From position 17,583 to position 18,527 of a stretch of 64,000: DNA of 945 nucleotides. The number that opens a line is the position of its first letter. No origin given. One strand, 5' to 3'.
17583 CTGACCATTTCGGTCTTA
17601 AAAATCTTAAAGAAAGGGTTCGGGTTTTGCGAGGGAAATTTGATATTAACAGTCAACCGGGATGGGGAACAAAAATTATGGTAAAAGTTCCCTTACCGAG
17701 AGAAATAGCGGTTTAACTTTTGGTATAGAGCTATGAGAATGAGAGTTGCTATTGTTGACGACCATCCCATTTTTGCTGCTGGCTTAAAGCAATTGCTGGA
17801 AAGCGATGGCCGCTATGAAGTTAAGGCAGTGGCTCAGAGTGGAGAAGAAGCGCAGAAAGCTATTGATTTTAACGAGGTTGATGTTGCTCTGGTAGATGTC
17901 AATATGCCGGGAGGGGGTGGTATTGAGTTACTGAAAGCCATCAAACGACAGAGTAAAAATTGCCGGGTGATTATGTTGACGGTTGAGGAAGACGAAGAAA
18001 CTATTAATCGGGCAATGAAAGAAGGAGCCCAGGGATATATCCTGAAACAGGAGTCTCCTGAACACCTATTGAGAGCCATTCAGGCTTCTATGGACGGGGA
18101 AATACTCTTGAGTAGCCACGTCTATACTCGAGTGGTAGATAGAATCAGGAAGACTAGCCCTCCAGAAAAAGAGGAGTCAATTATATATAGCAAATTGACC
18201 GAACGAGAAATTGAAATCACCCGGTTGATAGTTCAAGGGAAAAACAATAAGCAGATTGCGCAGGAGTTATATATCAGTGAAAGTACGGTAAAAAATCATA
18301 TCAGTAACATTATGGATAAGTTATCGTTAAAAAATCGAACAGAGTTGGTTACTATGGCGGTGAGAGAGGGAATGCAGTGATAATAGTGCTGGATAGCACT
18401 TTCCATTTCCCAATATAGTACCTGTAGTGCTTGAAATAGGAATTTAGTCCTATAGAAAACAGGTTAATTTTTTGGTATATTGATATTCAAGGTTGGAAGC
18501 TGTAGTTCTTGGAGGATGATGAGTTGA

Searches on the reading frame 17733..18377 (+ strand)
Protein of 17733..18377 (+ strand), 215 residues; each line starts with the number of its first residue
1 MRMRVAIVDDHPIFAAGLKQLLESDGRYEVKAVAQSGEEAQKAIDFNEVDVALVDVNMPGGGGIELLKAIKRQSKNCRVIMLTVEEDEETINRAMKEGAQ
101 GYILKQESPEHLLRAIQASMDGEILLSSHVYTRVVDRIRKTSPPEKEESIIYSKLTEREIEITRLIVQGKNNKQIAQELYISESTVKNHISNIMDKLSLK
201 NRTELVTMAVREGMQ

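Call 71: search_protein_families(library=ncbifam, proteins=[window:17733-18377:+], max_evalue=0.01)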
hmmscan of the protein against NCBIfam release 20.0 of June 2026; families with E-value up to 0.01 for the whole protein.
window:17733-18377:+ (215 aa): 127 families (the best 25 are shown)
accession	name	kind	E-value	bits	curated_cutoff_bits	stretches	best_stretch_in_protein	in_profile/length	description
NF007935.0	PRK10651.1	equivalog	1.6e-50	171.3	250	1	3-211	7-212/216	two-component system response regulator NarL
NF007708.0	PRK10403.1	equivalog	1.7e-45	155.2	343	1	3-203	7-202/215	nitrate/nitrite response regulator protein NarP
NF052445.1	RespRegMctR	equivalog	6.4e-42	143.3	300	1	3-214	2-204/205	two-component system response regulator MctR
NF047785.1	respo_reg_MadR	equivalog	8e-41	139.7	300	1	3-214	1-208/209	MadR family response regulator transcription factor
NF007018.1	PRK09483.1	equivalog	2.5e-37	128.6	280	1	4-214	3-208/217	UvrY/SirA/GacA family response regulator transcription factor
NF011896.0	PRK15369.1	equivalog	4.8e-37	127.6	242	1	2-213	3-208/211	two component system response regulator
NF007403.0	PRK09935.1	equivalog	6.7e-28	97.7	271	1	5-209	6-204/210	fimbria biosynthesis transcriptional regulator FimZ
NF007419.0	PRK09958.1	equivalog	8.7e-28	97.3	251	1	4-212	2-201/204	acid-sensing system DNA-binding response regulator EvgA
NF041830.1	RR_TF_ErdR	exception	1.1e-27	97.2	390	1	5-204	4-200/213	response regulator transcription factor ErdR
NF007685.0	PRK10360.1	equivalog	1.3e-27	96.9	258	1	4-206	3-189/196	response regulator transcription factor UhpA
NF006900.1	PRK09390.1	equivalog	3.3e-25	88.8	255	1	3-213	5-201/203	response regulator FixJ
NF040749.1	tetrathio_RR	equivalog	1.2e-21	77.4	290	1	6-208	3-187/191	tetrathionate respiration response regulator TtrR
NF007505.1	PRK10100.1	equivalog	7.1e-21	74.8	250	1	67-209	61-199/204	biofilm master transcriptional regulator CsgD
NF008098.0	PRK10840.1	equivalog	9.9e-19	67.7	235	1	2-206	3-202/216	response regulator transcription factor RcsB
NF001965.0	PRK00742.1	subfamily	6.8e-17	61.7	293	1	1-139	2-142/357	chemotaxis-specific protein-glutamate methyltransferase CheB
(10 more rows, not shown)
